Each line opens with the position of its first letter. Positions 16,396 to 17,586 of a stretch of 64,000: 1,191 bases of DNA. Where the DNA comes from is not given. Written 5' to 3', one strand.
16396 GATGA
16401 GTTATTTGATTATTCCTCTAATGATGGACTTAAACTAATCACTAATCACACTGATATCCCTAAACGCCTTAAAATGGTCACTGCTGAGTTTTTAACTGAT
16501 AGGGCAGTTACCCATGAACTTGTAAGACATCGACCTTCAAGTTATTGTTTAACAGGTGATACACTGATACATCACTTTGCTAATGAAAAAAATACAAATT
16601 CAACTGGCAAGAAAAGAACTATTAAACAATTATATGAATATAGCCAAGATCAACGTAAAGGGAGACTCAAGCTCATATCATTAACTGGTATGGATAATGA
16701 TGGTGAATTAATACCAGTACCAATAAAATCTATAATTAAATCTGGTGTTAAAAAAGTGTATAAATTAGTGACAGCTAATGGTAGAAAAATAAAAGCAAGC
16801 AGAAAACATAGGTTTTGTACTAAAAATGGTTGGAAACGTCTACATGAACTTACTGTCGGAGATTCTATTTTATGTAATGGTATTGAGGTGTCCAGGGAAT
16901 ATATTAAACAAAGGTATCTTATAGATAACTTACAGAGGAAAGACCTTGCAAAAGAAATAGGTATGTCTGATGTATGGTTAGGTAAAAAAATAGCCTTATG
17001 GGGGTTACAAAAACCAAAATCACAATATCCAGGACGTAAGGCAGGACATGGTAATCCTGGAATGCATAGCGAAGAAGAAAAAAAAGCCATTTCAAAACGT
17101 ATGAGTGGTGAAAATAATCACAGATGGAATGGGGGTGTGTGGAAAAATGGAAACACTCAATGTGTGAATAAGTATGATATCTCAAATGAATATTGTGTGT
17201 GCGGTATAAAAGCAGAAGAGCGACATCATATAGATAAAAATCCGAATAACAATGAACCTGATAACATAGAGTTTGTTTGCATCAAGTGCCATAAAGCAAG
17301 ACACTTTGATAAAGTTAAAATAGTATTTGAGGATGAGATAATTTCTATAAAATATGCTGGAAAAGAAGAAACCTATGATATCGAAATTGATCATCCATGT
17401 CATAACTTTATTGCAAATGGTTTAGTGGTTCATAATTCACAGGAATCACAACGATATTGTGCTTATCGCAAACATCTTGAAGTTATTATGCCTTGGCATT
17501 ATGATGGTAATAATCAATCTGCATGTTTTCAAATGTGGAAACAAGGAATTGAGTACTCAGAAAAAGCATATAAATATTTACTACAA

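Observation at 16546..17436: HNH-type intein inserted in the catalytic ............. motif of ThyX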

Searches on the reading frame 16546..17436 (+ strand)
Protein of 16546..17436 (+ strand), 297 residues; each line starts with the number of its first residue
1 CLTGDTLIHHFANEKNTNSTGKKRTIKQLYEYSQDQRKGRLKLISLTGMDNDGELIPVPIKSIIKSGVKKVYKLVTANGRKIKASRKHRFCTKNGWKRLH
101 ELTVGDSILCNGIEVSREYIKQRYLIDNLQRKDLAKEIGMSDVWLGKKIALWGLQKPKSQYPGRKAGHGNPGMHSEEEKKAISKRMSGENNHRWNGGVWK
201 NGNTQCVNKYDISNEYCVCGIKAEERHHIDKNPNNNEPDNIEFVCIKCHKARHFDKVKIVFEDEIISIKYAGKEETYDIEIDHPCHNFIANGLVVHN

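Call 4: search_protein_families(library=pfam, proteins=[window:16546-17436:+], max_evalue=1)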
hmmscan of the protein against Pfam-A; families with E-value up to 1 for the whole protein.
seq(297 aa): 3 families
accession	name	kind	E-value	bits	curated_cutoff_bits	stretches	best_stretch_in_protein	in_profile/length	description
PF14890.11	Intein_splicing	-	2.1e-17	63.8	35.8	1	20-297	6-155/155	Intein splicing domain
PF07460.16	NUMOD3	-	0.013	15.8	20.4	1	174-192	4-22/37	NUMOD3 motif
PF01844.29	HNH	-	0.18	12.4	21.4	1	219-253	4-45/47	HNH endonuclease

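Call 5: search_protein_families(library=ncbifam, proteins=[window:16546-17436:+], max_evalue=1)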
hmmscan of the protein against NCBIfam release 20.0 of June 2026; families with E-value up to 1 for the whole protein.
seq(297 aa): 11 families
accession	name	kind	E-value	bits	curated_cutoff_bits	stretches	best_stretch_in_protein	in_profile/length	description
NF005852.0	PRK07773.1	equivalog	7.2e-22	77.5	780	2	1-109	398-491/886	replicative DNA helicase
NF038162.1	RtcB_rel_intein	exception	4.7e-12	44.7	1150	2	65-118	144-198/961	intein-containing RtcB family protein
TIGR01445.1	intein_Nterm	domain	2.8e-08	34.6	24.5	1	1-92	1-83/83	intein N-terminal splicing region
NF006207.0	PRK08332.1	equivalog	9.7e-08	29.7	2400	1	62-119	938-996/1684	vitamin B12-dependent ribonucleotide reductase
NF038136.1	rSAM_Rv_intein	exception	4.8e-07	29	700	1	66-297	124-334/574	intein-containing Rv2578c family radical SAM protein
NF011418.0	PRK14845.1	equivalog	6.6e-05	20.8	756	2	257-297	438-474/1049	translation initiation factor IF-2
TIGR01443.1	intein_Cterm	domain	0.00018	21.6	15.6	1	275-297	1-23/24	intein C-terminal splicing region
NF003158.0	PRK04132.1-3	equivalog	0.00058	17.1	1750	1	48-110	102-743/1437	replication factor C small subunit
NF007072.0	PRK09519.1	equivalog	0.00086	17.8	1024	1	39-108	276-344/790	intein-containing recombinase RecA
NF038098.1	GyrA_w_intein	exception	0.0018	16.2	1850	1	264-297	504-537/1232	intein-containing DNA gyrase subunit A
NF008448.1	PRK11295.1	equivalog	0.025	14.8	87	1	224-258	42-78/113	YajD family HNH nuclease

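Call 7: search_dna_similar(query=window:16546-17436:+, collection=phages, mode=protein, max_rows=40)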
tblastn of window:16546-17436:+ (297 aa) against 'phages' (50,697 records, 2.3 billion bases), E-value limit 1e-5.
Records with a match: 18; places in all: 18; records where one place covers at least 80% of the query: 3.
Best place of each record, by identity: <60% 18.
By first word of the organism name: Mycobacterium 14; Caudoviricetes 2; uncultured 1; Gordonia 1.
By host as written in the record: Mycobacterium smegmatis mc2 155 13; Methanomassiliicoccales 2; - 1; Gordonia rubripertincta NRRL B-16540 1; Mycobacterium smegmatis mc#155 1.
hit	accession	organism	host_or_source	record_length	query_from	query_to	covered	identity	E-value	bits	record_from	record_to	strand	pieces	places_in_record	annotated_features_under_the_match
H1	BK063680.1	Caudoviricetes sp. vir335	Methanomassiliicoccales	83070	1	297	100%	28.1%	2e-18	91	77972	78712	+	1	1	thymidylate synthase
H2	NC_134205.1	Caudoviricetes sp. vir335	Methanomassiliicoccales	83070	1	297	100%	28.1%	2e-18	91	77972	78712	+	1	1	thymidylate synthase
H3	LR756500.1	uncultured phage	metagenomic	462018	42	297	86%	28.6%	1e-16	86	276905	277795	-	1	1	record has no annotation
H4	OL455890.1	Gordonia phage Wojtek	Gordonia rubripertincta NRRL B-16540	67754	1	112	38%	29.8%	5e-6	54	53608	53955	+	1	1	72: DnaE-like DNA polymerase III alpha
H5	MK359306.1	Mycobacterium phage Norm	Mycobacterium smegmatis mc2 155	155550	239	297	20%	38.6%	3e-6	55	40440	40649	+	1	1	94: ThyX-like thymidylate synthase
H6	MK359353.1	Mycobacterium phage BadAgartude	Mycobacterium smegmatis mc2 155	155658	239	297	20%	38.6%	3e-6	55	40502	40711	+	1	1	90: ThyX-like thymidylate synthase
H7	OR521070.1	Mycobacterium phage SrishMeg2525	Mycobacterium smegmatis mc#155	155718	239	297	20%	38.6%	3e-6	55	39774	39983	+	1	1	92: ThyX-like thymidylate synthase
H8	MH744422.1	Mycobacterium phage Roots515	Mycobacterium smegmatis mc2 155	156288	239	297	20%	38.6%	3e-6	55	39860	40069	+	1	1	92: ThyX-like thymidylate synthase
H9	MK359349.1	Mycobacterium phage FoxtrotP1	Mycobacterium smegmatis mc2 155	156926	239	297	20%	38.6%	3e-6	55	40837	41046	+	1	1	93: ThyX-like thymidylate synthase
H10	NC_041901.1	Mycobacterium phage Lukilu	Mycobacterium smegmatis mc2 155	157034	239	297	20%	38.6%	3e-6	55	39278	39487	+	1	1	HNH endonuclease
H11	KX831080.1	Mycobacterium phage Lukilu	Mycobacterium smegmatis mc2 155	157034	239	297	20%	38.6%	3e-6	55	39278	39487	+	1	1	ThyX-like thymidylate synthase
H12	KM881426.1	Mycobacterium phage ZygoTaiga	Mycobacterium smegmatis mc2 155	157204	239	297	20%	38.6%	3e-6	55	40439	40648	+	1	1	ThyX-like thymidylate synthase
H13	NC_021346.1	Mycobacterium phage Gizmo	Mycobacterium smegmatis mc2 155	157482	239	297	20%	38.6%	3e-6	55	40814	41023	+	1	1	97: HNH endonuclease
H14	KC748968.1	Mycobacterium phage Gizmo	Mycobacterium smegmatis mc2 155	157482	239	297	20%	38.6%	3e-6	55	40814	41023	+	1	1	97: ThyX-like thymidylate synthase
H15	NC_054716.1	Mycobacterium phage Cane17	Mycobacterium smegmatis mc2 155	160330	239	297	20%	38.6%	3e-6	54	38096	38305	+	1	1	82: HNH endonuclease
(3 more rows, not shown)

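Call 9: search_solved_structures(query=window:16546-17436:+, max_evalue=1, show_alignments=3)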
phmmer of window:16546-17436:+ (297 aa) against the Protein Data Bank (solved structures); distinct sequences matched with E-value up to 1: 29.
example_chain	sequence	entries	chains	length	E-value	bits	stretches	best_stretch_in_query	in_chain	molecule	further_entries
4o1r_A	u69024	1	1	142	1.9e-16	63.8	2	60-106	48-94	Replicative DNA helicase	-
1mi8_A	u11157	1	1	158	9.3e-13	51.7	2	54-109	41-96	DnaB intein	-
6frh_A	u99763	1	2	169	3.2e-11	46.6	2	58-108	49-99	Replicative DNA helicase,Replicative DNA helicase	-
6frg_A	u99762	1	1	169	3.2e-11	46.6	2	58-108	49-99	Replicative DNA helicase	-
6fre_A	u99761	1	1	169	7.7e-10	42.1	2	58-108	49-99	Replicative DNA helicase,Replicative DNA helicase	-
3ifj_A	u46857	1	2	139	1.3e-06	31.5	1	40-116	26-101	Endonuclease PI-MtuI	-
2in9_A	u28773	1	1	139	4.5e-06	29.7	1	40-116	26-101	Endonuclease PI-MtuI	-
3igd_A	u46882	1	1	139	5.5e-06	29.5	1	42-116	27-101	Endonuclease PI-MtuI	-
2in0_A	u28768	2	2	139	6.2e-06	29.3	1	40-116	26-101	Endonuclease PI-MtuI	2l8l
5k08_A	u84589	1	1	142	3.1e-05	27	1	40-116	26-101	RecA mini intein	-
7cfv_A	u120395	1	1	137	3.2e-05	26.9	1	258-297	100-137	Spl DnaX mini-intein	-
5i0a_A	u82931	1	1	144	3.2e-05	26.9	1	40-116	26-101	Intein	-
2in8_A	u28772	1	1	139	3.9e-05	26.7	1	40-116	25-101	Endonuclease PI-MtuI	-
2imz_A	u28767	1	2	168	0.00013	25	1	40-108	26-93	Endonuclease PI-MtuI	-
2keq_A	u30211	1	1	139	0.00039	23.4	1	46-96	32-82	DNA polymerase III alpha subunit, Nucleic acid binding OB-fold tRNA/helicase-type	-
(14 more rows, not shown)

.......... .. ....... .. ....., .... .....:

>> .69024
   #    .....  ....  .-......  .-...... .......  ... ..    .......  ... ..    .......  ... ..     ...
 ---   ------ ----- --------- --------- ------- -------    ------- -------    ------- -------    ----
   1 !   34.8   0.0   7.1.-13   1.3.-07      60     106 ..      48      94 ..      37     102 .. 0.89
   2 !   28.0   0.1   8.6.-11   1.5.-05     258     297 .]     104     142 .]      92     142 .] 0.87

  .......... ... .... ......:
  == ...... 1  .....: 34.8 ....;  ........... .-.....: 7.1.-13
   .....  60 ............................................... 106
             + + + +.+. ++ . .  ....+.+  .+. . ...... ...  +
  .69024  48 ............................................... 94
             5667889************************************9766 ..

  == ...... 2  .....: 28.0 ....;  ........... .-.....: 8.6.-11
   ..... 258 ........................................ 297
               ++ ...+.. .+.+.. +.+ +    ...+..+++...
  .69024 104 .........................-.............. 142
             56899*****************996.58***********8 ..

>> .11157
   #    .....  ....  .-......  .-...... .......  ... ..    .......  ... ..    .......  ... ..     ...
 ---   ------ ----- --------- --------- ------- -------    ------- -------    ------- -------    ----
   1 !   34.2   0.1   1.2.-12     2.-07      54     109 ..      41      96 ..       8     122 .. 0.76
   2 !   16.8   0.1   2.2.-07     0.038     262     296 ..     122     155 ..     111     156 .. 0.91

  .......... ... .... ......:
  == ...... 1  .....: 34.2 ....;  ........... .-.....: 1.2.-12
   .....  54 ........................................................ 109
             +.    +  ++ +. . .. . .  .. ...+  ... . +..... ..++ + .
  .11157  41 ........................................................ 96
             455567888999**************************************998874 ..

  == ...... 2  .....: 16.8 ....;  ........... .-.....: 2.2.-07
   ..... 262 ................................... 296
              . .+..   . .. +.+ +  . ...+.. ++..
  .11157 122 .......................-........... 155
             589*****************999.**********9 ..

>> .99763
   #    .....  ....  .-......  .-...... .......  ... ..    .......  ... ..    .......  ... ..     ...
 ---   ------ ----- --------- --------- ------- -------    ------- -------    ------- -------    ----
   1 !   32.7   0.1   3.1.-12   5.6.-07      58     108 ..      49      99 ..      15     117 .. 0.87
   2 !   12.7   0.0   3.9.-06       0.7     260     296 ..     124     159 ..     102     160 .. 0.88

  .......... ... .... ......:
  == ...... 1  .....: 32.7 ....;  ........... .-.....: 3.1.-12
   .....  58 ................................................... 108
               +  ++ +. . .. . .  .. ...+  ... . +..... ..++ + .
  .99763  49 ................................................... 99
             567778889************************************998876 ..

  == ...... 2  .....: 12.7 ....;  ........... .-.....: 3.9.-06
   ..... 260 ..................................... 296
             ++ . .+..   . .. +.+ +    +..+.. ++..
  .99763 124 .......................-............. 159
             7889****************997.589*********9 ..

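Call 26: get_annotated_region(hit=H5, flank=2500)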
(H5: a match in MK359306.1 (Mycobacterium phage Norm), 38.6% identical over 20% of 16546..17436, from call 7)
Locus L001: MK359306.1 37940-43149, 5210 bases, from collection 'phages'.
description: Mycobacterium phage Norm, complete genome.
organism: Mycobacterium phage Norm (NCBI taxid 2502424)
taxonomy: Viruses; Duplodnaviria; Heunggongvirae; Uroviricota; Caudoviricetes; Ceeclamvirinae; Bixzunavirus
host: Mycobacterium smegmatis mc2 155; source: soil; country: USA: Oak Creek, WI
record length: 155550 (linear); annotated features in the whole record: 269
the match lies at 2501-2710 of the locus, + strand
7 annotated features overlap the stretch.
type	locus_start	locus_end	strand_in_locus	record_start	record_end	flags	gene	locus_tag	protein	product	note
CDS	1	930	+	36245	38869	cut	91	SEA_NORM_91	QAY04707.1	portal protein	-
CDS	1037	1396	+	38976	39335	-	92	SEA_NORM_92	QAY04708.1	hypothetical protein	-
CDS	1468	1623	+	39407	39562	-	93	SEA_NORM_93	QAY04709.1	hypothetical protein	-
CDS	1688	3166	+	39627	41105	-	94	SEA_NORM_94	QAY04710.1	ThyX-like thymidylate synthase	-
CDS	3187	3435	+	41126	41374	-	95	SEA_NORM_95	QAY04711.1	hypothetical protein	-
CDS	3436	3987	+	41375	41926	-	96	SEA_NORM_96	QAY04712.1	RNA ligase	-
CDS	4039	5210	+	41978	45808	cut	97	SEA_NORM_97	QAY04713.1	hypothetical protein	-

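Call 27: get_annotated_region(hit=H1, flank=2500)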
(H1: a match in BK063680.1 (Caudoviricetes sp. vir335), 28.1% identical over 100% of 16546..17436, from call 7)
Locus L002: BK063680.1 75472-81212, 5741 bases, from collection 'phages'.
description: TPA_asm: Caudoviricetes sp. vir335 genomic sequence.
organism: Caudoviricetes sp. vir335 (NCBI taxid 3068357)
taxonomy: Viruses; Duplodnaviria; Heunggongvirae; Uroviricota; Caudoviricetes
host: Methanomassiliicoccales; source: fecal sample from an adult baboon; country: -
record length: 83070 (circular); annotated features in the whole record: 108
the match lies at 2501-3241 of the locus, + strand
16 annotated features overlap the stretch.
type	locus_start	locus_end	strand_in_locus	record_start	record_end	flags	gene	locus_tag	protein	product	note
CDS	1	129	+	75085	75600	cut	-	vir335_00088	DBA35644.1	hypothetical protein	-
CDS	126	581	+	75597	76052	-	-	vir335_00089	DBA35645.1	hypothetical protein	-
CDS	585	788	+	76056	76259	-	-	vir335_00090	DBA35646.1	hypothetical protein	-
CDS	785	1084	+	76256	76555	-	-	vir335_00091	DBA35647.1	hypothetical protein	-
CDS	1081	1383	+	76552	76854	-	-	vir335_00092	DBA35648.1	hypothetical protein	-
CDS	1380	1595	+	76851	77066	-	-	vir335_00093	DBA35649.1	hypothetical protein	-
CDS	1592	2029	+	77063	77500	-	-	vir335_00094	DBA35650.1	hypothetical protein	-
CDS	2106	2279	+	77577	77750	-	-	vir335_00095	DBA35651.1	hypothetical protein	-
CDS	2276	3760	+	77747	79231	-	-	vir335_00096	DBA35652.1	thymidylate synthase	phrog_85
CDS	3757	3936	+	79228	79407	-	-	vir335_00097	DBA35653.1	hypothetical protein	-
CDS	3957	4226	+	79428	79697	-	-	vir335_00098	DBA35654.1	hypothetical protein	-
CDS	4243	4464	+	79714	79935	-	-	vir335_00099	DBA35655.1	hypothetical protein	-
CDS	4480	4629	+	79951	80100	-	-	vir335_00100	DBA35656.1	hypothetical protein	-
CDS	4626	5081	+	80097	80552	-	-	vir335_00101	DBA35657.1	hypothetical protein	-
tRNA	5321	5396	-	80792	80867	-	-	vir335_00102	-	tRNA-Met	-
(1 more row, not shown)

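Call 68: predict_structure(alignment_id=A3)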
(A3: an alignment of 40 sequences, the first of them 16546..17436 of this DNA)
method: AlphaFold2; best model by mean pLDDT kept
length: 297 residues; sequences in the alignment: 40
mean_pLDDT: 86.2   pTM: 0.64
mean pLDDT of the five models: 86.2, 84.5, 84.4, 83.8, 83.4
residues with pLDDT >= 90: 163; 70-90: 91; 50-70: 37; < 50: 6
segments of 3 or more residues with pLDDT < 50: none
pLDDT, mean of each block of 10 residues (from residue 1): 94 62 91 95 92 90 97 94 97 96 96 70 90 73 86 87 57 77 84 67 88 91 93 90 87 65 95 98 95 94
secondary structure, 60 per line:
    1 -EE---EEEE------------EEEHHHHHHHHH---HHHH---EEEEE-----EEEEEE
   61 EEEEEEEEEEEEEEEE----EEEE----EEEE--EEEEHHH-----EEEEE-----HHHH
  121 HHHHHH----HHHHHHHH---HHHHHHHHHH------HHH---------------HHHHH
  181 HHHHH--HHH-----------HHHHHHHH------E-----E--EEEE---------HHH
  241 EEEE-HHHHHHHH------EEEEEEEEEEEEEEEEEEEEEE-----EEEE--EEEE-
elements in order: E7-10 E23-25 H26-34 H38-41 E45-49 E55-76 E81-84 E89-92 E95-98 E107-111 H117-126 H131-138 H142-151 H176-185 H202-209 E225-228 E241-244 H246-253 E260-281 E287-290 E293-296

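Call 70: fold_search(model_id=the predicted structure, library=pdb)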
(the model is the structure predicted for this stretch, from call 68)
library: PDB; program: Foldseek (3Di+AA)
matches with E <= 10: 199; with E <= 0.001: 57
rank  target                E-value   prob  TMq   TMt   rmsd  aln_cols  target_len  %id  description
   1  6frg                  3.3e-12  1.00  0.43  0.79   7.4       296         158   18  Crystal structure of G-1F mutant of Ssp DnaB Mini-Intein variant M86 (released 2019-01-30)
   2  4o1r                  4.1e-11  1.00  0.43  0.88   4.8       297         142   17  Crystal structure of NpuDnaB intein (released 2014-03-19)
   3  6frh_A                2.4e-10  1.00  0.43  0.79   5.0       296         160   18  Crystal structure of Ssp DnaB Mini-Intein variant M86 (released 2019-01-30)
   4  3ifj_A                3.6e-10  1.00  0.44  0.91   3.5       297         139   14  Crystal structure of Mtu recA intein, splicing domain (released 2009-10-06)
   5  6fre                  3.8e-10  1.00  0.43  0.81   5.4       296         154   17  Crystal structure of G-1F/H73A mutant of Ssp DnaB Mini-Intein variant M86 (released 2019-01-30)
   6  5i0a                  4.3e-10  1.00  0.44  0.89   2.8       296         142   14  RecA mini intein in complex with cisplatin (released 2016-09-21)
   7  2imz_A                4.5e-10  1.00  0.44  0.87   7.7       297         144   14  Crystal structure of Mtu recA intein splicing domain (released 2007-05-01)
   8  3igd                  6.0e-10  1.00  0.43  0.89   4.7       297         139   14  Crystal structure of Mtu recA intein, splicing domain (released 2009-10-06)
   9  6frh_B                6.8e-10  1.00  0.42  0.83   4.9       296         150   18  Crystal structure of Ssp DnaB Mini-Intein variant M86 (released 2019-01-30)
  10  1mi8                  9.7e-10  1.00  0.41  0.85   5.0       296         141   18  2.0 Angstrom crystal structure of a DnaB intein from Synechocystis sp. PCC 6803 (released 2003-08-19)
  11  2in0                  1.7e-09  1.00  0.43  0.89   5.1       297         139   14  crystal structure of Mtu recA intein splicing domain (released 2007-05-01)
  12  2imz_B                2.8e-09  1.00  0.43  0.89   3.6       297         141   14  Crystal structure of Mtu recA intein splicing domain (released 2007-05-01)
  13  2in9                  3.1e-09  1.00  0.43  0.90   4.8       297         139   14  crystal structure of Mtu recA intein, splicing domain (released 2007-05-01)
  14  2in8                  2.1e-08  1.00  0.45  0.93   1.9       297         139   13  crystal structure of Mtu recA intein, splicing domain (released 2007-05-01)
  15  7cfv_MODEL_1_A        1.9e-07  1.00  0.40  0.82   4.1       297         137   14  Solution NMR structure of DnaX mini intein from Spirulina platensis (released 2020-12-23)
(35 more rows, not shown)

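Call 76: search_protein_families(library=pfam, alignment_id=A3, max_evalue=0.01)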
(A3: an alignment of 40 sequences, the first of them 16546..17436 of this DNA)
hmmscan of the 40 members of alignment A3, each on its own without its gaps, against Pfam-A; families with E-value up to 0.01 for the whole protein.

A. member 1, window:16546-17436:+ (297 aa): 1 family
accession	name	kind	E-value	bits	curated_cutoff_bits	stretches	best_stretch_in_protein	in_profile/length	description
PF14890.11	Intein_splicing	-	2.1e-17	63.8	35.8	1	20-297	6-155/155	Intein splicing domain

B. families by the number of members that match (of 40 scanned): 16 families
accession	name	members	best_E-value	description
PF14890.11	Intein_splicing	40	3.1e-21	Intein splicing domain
PF02511.20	Thy1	39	4.3e-69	Thymidylate synthase complementing protein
PF13392.12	HNH_3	4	0.0014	HNH endonuclease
PF01844.29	HNH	3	0.00036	HNH endonuclease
PF07460.16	NUMOD3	3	0.00097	NUMOD3 motif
PF13384.12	HTH_23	2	9.6e-05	Homeodomain-like domain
PF13391.12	HNH_2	2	0.0036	HNH endonuclease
PF04218.19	CENP-B_N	2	0.0042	CENP-B N-terminal DNA-binding domain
PF13518.12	HTH_28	2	0.0045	Helix-turn-helix domain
PF08274.17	Zn_Ribbon_YjdM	1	0.00017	PhnA Zinc-Ribbon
PF13403.11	Hint_2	1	0.0011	Hint domain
PF08281.18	Sigma70_r4_2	1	0.005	Sigma-70, region 4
PF01381.28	HTH_3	1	0.0074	Helix-turn-helix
PF07591.16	PT-HINT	1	0.0085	Pretoxin HINT domain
PF14537.11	Cytochrom_c3_2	1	0.0088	Cytochrome c3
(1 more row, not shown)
